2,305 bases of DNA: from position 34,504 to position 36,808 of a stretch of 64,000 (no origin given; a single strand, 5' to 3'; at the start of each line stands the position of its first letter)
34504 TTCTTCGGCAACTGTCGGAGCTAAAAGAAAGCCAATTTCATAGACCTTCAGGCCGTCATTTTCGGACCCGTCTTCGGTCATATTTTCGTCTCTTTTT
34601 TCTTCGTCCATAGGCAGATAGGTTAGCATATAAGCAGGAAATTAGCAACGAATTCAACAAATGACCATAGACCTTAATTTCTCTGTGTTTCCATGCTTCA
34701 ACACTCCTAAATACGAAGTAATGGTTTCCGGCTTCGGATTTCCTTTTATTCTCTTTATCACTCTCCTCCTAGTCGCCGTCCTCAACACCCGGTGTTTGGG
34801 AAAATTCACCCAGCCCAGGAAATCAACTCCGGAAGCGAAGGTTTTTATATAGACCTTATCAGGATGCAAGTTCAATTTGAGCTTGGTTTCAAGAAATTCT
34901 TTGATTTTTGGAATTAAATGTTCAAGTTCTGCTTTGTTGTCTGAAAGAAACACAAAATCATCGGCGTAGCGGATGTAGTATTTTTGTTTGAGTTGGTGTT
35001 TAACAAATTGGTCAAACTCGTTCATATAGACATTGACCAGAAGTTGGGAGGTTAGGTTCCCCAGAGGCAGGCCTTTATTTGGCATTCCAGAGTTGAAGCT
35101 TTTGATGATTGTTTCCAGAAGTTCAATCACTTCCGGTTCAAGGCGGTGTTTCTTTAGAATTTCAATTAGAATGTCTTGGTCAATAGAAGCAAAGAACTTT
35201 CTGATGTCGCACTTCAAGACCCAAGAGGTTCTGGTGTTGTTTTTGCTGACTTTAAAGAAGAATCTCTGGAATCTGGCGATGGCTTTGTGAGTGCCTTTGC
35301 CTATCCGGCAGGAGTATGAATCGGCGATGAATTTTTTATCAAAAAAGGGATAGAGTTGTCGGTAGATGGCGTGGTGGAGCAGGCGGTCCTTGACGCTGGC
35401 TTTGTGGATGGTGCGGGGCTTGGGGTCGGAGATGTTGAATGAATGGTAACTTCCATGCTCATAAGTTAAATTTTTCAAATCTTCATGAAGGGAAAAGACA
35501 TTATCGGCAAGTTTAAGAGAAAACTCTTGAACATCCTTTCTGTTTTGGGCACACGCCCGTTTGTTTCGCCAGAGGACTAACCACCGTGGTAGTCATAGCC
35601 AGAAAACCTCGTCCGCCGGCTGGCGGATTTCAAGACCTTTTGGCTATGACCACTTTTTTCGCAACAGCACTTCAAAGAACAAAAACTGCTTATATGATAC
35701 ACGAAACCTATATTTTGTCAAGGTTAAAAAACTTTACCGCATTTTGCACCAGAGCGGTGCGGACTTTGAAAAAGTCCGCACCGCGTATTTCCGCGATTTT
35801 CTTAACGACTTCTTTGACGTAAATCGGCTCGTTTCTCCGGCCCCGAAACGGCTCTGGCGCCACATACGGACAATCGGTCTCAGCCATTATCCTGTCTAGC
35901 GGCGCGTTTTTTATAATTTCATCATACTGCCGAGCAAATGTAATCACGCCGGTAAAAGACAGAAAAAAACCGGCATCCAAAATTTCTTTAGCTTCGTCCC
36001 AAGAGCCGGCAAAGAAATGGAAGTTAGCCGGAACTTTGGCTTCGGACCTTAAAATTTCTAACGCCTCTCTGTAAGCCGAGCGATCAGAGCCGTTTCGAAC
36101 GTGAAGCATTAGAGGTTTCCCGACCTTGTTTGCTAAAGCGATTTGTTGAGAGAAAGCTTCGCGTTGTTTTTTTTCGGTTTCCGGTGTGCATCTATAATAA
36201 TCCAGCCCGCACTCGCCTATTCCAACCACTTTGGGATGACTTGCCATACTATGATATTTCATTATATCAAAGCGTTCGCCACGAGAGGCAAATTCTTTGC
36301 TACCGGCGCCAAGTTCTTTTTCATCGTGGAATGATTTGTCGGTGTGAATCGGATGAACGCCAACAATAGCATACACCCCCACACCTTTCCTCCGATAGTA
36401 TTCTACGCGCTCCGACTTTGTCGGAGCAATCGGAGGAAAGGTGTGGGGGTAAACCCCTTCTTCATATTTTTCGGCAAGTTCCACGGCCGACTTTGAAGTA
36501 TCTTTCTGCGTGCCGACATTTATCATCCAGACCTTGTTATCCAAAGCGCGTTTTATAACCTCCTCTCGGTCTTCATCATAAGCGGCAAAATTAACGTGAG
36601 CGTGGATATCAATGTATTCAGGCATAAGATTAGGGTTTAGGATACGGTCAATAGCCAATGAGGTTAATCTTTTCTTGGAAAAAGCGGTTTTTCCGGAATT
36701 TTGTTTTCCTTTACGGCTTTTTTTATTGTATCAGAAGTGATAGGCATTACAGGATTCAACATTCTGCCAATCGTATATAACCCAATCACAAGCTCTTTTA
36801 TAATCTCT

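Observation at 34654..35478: DGR-type reverse transcriptase located remotely, wedged between tatD and rpsF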

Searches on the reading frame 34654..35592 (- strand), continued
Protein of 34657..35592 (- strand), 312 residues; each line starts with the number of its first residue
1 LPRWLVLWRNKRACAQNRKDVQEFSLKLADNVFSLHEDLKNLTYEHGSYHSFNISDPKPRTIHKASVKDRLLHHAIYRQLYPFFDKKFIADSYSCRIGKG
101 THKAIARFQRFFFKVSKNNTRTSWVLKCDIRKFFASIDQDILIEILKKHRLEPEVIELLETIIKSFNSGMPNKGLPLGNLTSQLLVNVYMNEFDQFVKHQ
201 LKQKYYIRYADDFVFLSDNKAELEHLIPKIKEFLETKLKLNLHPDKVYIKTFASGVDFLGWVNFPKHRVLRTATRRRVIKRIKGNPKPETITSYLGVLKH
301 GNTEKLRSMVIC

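Call 27: find_related_loci(query=P0003, collection=genome_contigs, flank=4000)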
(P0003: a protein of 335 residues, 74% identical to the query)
Query P0003 (335 aa) in genome_contigs; peptide patterns used: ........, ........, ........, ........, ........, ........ (x = any residue, [..] = any of these).
599 stretches matched a pattern (row limit reached: there are more); 562 encode a relative of the query (tblastn E <= 1e-3); the best 80 are kept; 80 distinct loci.
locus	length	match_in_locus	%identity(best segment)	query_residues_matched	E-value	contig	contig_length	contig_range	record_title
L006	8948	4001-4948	69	6-321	6e-153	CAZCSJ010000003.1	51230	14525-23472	MAG TPA_asm: uncultured Candidatus Saccharibacteria bacterium isolate SRP178908_co1_167 genome assembly, contig: NODE_33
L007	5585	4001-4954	69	5-322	5e-152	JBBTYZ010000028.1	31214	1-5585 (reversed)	MAG: Patescibacteria group bacterium isolate H51-bin148_1 H51_bin148_1_000000000028, whole genome shotgun sequence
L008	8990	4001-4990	68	1-322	2e-151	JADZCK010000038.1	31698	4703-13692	MAG: Candidatus Nomurabacteria bacterium isolate SJ72 c_000001258125, whole genome shotgun sequence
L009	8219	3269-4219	69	5-321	5e-150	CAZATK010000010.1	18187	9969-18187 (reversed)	MAG TPA_asm: uncultured Candidatus Saccharibacteria bacterium isolate SRP178908_co1_176 genome assembly, contig: NODE_19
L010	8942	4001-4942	70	6-320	7e-150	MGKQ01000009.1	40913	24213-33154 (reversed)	MAG: Candidatus Yanofskybacteria bacterium RIFCSPLOWO2_02_FULL_41_13 rifcsplowo2_02_scaffold_1737, whole genome shotgun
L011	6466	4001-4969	69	6-324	2e-149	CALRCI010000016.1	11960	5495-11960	MAG: Candidatus Nomurabacteria bacterium isolate Ike-50m-40 genome assembly, contig: Ike-50-c2364, whole genome shotgun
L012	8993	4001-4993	66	1-321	1e-148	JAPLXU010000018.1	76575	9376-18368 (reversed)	MAG: Candidatus Nomurabacteria bacterium isolate LacPavin_0419_WC70L_MAG_39_11 LacPavin_0419_WC70L_scaffold_152083, whol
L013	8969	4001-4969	67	1-321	2e-148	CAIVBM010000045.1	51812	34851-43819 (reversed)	uncultured bacterium isolate AM-lipid-01-D10_bin-0933 genome assembly, contig: bin-0933:45/54, whole genome shotgun sequ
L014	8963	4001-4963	65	6-332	4e-148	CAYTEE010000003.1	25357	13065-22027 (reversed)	MAG TPA_asm: uncultured Candidatus Saccharibacteria bacterium isolate SRP050083_co2_44 genome assembly, contig: NODE_124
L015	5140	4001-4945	68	6-321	9e-149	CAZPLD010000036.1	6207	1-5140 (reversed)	MAG TPA_asm: uncultured Candidatus Saccharibacteria bacterium isolate binchicken_co227_99 genome assembly, contig: NODE_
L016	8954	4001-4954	68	5-322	9e-148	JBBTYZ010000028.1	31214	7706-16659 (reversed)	MAG: Patescibacteria group bacterium isolate H51-bin148_1 H51_bin148_1_000000000028, whole genome shotgun sequence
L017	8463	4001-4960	68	6-325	2e-147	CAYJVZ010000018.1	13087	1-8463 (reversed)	MAG TPA_asm: uncultured Candidatus Saccharibacteria bacterium isolate ERP125453_co1_471 genome assembly, contig: NODE_51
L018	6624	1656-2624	67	5-327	2e-147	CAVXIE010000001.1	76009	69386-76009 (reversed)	MAG: Candidatus Staskawiczbacteria bacterium isolate MFD03044.bin.2.105 genome assembly, contig: contig_12742, whole gen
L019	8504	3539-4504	67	6-327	3e-147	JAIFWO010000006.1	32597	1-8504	MAG: Candidatus Parcubacteria bacterium isolate viral-cat_51_11 PAFVLPS_2018_scaffold_6386, whole genome shotgun sequenc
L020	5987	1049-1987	65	5-317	4e-147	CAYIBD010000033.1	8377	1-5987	MAG TPA_asm: uncultured Candidatus Saccharibacteria bacterium isolate ERP119705_co19_980 genome assembly, contig: NODE_9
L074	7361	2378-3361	66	6-333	1e-141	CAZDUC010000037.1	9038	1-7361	MAG TPA_asm: uncultured Candidatus Saccharibacteria bacterium isolate SRP286056_co1_642 genome assembly, contig: NODE_10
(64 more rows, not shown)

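Call 30: find_encoding_contigs(protein=window:34654-35478:-, flank=3000, max_places=10)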
Protein window:34654-35478:- (274 aa): no gene with exactly this product is on record in the collection.

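Call 71: search_solved_structures(query=P0003, max_evalue=1e-20, show_alignments=1)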
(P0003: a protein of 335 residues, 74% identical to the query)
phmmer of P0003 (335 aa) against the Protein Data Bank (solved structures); distinct sequences matched with E-value up to 1e-20: 1.
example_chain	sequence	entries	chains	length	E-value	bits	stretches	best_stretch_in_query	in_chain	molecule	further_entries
8ub7_A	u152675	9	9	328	6.6e-42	147.3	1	7-294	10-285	Reverse transcriptase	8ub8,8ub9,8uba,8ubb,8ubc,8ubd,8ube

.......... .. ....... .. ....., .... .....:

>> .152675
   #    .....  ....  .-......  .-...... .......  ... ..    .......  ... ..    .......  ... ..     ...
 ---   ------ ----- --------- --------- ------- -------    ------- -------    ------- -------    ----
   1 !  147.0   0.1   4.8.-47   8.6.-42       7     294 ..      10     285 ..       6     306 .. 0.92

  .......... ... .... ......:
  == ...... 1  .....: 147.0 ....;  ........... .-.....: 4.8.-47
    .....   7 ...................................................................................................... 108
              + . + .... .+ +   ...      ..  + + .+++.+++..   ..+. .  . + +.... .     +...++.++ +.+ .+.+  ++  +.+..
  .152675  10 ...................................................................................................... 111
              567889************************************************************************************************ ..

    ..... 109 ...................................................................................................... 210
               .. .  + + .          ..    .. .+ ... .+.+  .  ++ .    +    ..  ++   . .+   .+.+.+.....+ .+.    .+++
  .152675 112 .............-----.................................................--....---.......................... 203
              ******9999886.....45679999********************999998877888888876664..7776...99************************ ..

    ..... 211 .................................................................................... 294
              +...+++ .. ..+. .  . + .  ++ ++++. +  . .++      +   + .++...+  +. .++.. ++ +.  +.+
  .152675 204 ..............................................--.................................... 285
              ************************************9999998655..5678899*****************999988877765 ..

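Call 77: search_protein_families(library=pfam, proteins=[L017:3558-3947:-], max_evalue=1)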
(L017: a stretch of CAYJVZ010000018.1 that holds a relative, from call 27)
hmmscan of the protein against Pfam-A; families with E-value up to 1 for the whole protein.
L017:3558-3947:- (129 aa): 3 families
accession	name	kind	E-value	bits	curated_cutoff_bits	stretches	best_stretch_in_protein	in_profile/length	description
PF22296.2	bAvd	-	2.6e-09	37.9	40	1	19-105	19-104/107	bAvd-like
PF02722.21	MOSP_C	-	0.0036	17.5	25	1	1-96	97-191/205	Major Outer Sheath Protein C-terminal domain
PF05635.17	23S_rRNA_IVP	-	0.051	14.2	33.8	1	21-102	23-105/106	23S rRNA-intervening sequence protein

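Call 80: find_encoding_contigs(protein=P0002, flank=10000, max_places=6)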
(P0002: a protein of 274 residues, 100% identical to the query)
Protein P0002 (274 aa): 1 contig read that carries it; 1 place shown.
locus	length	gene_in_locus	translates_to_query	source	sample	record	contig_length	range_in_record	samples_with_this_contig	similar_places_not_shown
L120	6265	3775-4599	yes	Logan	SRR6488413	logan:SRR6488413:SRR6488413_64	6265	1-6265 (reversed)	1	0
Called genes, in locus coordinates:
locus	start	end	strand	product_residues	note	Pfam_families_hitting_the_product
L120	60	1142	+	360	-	PF01594:AI-2E_transport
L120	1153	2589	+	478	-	PF00133:tRNA-synt_1, PF01406:tRNA-synt_1e (weak), PF01921:tRNA-synt_1f (faint), PF09334:tRNA-synt_1g, PF00133:tRNA-synt_1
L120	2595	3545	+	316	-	PF01026:TatD_DNase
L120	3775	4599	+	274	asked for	PF00078:RVT_1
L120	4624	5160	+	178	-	PF01250:Ribosomal_S6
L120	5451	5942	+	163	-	PF00436:SSB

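Call 86: search_protein_families(library=phrogs, proteins=[window:34654-35478:-], max_evalue=0.00001)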
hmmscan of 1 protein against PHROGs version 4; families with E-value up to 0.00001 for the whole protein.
window:34654-35478:- (274 aa): 2 families
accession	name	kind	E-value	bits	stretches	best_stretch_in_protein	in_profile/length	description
phrog_1423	-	DNA, RNA and nucleotide metabolism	4.7e-91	307.4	1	2-270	148-432/1040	Reverse transcriptase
phrog_2825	-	DNA, RNA and nucleotide metabolism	2.4e-13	51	1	8-210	44-236/336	polymerase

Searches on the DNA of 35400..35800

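Call 25: search_rna_families(source=window, start=35400, end=35800, threshold=evalue, max_evalue=5)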
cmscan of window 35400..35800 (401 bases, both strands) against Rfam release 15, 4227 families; matches with E-value up to 5: 5.
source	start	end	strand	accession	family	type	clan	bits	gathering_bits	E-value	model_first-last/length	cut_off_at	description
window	35730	35791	-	RF01759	sucC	Cis-reg;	-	17.5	50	0.39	1-70/70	no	sucC RNA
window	35627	35793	+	RF00004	U2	Gene; snRNA; splicing;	CL00006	17.4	46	0.24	1-192/192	no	U2 spliceosomal RNA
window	35746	35794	-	RF03606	mir-2071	Gene; miRNA;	-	14.4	100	2.8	1-74/74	no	mir-2071 microRNA precursor family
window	35576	35666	-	RF00885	MIR821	Gene; miRNA;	-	14.1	249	2.8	1-275/275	no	MIR821 microRNA precursor family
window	35427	35543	+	RF01295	SCARNA7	Gene; snRNA; snoRNA; scaRNA;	-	9.3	65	3.1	1-330/330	no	Small Cajal body-specific RNA 7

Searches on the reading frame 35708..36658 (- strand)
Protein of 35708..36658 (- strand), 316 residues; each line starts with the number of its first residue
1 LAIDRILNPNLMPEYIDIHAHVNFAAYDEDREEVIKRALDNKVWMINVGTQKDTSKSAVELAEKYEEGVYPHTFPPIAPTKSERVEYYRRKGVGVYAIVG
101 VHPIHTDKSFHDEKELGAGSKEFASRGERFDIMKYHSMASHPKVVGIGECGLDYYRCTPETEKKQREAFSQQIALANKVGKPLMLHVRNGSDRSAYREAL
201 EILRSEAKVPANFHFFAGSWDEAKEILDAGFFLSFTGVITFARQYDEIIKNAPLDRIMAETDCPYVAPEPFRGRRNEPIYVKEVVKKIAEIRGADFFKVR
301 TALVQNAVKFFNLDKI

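Call 46: find_homologous_proteins(query=window:35708-36658:-, max_evalue=1e-40)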
Query window:35708-36658:- (316 aa): 6625 proteins with E <= 1e-40 among 8000 candidates; the best 120 are listed.
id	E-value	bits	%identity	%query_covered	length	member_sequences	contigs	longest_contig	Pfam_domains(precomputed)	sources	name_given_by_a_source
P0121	8.4e-212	720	100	100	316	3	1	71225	PF01026.28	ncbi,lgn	-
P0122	4.2e-144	497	75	96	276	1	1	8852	PF01026.28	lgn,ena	-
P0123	6.9e-144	497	75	96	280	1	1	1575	PF01026.28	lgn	-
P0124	6.8e-142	490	74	96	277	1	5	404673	PF01026.28,PF04909.21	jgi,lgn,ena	-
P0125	3.1e-141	488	74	96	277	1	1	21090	PF01026.28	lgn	-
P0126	2.6e-140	485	74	96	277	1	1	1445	PF01026.28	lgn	-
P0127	9.2e-140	483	73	96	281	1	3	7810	PF01026.28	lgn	-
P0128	1.1e-139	483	72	97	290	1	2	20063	PF01026.28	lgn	-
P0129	1.2e-139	483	74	96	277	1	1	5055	PF01026.28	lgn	-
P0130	6.3e-139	481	72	97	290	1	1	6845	PF01026.28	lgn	-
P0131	8.8e-139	480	73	96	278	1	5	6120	PF01026.28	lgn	-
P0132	1.1e-137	476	72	97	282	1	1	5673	PF01026.28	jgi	jgi:TatD DNase family protein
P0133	1.4e-137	476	72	97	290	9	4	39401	PF01026.28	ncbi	-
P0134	3.6e-137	475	72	97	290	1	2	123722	PF01026.28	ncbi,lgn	-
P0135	7.3e-136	470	72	95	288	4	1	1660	PF01026.28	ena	-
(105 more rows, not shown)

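Call 48: find_encoding_contigs(protein=P0124, flank=4500, max_places=2)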
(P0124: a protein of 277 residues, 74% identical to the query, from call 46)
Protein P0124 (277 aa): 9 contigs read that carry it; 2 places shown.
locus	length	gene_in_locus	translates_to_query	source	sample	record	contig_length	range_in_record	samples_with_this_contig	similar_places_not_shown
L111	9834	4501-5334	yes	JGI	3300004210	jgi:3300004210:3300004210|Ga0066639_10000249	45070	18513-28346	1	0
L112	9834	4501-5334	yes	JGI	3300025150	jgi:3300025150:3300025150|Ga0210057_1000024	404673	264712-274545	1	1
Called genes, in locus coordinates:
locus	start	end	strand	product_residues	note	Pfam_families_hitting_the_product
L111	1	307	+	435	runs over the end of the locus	PF00675:Peptidase_M16, PF05193:Peptidase_M16_C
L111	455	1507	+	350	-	PF01594:AI-2E_transport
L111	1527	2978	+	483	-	PF00133:tRNA-synt_1, PF01406:tRNA-synt_1e (weak), PF09334:tRNA-synt_1g, PF19303:Anticodon_3 (faint), PF00133:tRNA-synt_1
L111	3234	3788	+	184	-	PF02592:Vut_1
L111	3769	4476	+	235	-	PF01996:F420_ligase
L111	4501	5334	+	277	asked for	PF01026:TatD_DNase, PF04909:Amidohydro_2 (faint)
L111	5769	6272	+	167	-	PF01250:Ribosomal_S6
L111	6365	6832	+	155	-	PF00436:SSB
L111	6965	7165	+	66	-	PF01084:Ribosomal_S18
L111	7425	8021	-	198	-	PF01132:EFP (faint), PF08207:EFP_N, PF09285:Elong-fact-P_C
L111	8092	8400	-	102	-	-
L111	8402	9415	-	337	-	PF00154:RecA_N, PF08423:Rad51, PF06745:ATPase, PF01637:ATPase_2 (weak), PF27531:MT3502_N (weak), PF21096:RecA_C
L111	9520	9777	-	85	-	PF09136:Glucodextran_B (weak)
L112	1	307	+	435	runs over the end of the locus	PF00675:Peptidase_M16, PF05193:Peptidase_M16_C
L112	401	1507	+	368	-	PF01594:AI-2E_transport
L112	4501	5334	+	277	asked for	PF01026:TatD_DNase, PF04909:Amidohydro_2 (faint)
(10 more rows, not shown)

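Call 49: find_encoding_contigs(protein=P0134, flank=4500, max_places=2)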
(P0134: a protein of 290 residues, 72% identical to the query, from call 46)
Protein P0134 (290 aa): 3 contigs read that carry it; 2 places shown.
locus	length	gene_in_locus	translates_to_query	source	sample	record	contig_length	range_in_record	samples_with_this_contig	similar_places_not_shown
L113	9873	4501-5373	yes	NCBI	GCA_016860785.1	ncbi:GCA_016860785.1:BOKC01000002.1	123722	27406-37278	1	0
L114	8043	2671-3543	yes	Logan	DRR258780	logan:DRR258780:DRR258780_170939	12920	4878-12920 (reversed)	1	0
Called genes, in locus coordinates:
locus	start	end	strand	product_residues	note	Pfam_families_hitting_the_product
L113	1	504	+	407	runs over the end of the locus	PF00587:tRNA-synt_2b, PF03129:HGTP_anticodon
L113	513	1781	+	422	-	PF00675:Peptidase_M16, PF05193:Peptidase_M16_C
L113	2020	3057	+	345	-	PF01594:AI-2E_transport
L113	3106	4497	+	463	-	PF00133:tRNA-synt_1, PF01406:tRNA-synt_1e (weak), PF09334:tRNA-synt_1g, PF00133:tRNA-synt_1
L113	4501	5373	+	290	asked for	PF01026:TatD_DNase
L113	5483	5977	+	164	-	-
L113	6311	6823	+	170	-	PF01250:Ribosomal_S6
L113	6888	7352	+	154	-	PF00436:SSB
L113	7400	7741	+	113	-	PF05635:23S_rRNA_IVP, PF22296:bAvd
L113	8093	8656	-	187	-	PF08207:EFP_N, PF01132:EFP (weak), PF09285:Elong-fact-P_C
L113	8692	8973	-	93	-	-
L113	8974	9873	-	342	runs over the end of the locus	PF00154:RecA_N, PF08423:Rad51, PF06745:ATPase (weak), PF27531:MT3502_N (faint), PF01637:ATPase_2 (weak), PF21096:RecA_C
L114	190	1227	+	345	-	PF01594:AI-2E_transport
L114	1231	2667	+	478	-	PF00133:tRNA-synt_1, PF01406:tRNA-synt_1e, PF09334:tRNA-synt_1g, PF00133:tRNA-synt_1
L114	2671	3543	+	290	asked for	PF01026:TatD_DNase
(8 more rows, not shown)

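Call 50: find_encoding_contigs(protein=P0125, flank=4500, max_places=2)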
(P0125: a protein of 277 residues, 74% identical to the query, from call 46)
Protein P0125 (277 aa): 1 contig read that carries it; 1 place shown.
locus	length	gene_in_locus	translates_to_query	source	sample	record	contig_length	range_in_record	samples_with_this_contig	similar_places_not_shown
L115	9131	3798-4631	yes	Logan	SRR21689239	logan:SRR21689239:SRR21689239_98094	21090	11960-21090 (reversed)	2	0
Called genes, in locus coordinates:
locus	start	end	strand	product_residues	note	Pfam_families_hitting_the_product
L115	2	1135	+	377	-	?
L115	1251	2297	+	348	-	PF01594:AI-2E_transport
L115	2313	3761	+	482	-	PF00133:tRNA-synt_1, PF01406:tRNA-synt_1e (weak), PF09334:tRNA-synt_1g, PF00133:tRNA-synt_1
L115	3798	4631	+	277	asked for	PF01026:TatD_DNase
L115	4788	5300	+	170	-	PF01250:Ribosomal_S6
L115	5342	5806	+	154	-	PF00436:SSB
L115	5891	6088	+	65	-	PF01084:Ribosomal_S18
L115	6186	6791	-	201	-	PF08207:EFP_N, PF01132:EFP (weak), PF09285:Elong-fact-P_C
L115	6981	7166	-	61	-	-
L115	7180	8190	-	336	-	PF00154:RecA_N, PF08423:Rad51, PF06745:ATPase (weak), PF01637:ATPase_2 (weak), PF27531:MT3502_N (weak), PF21096:RecA_C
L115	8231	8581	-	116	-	-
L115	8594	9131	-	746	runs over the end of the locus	PF01935:DUF87 (faint), PF17854:FtsK_alpha, PF01580:FtsK_SpoIIIE, PF09397:FtsK_gamma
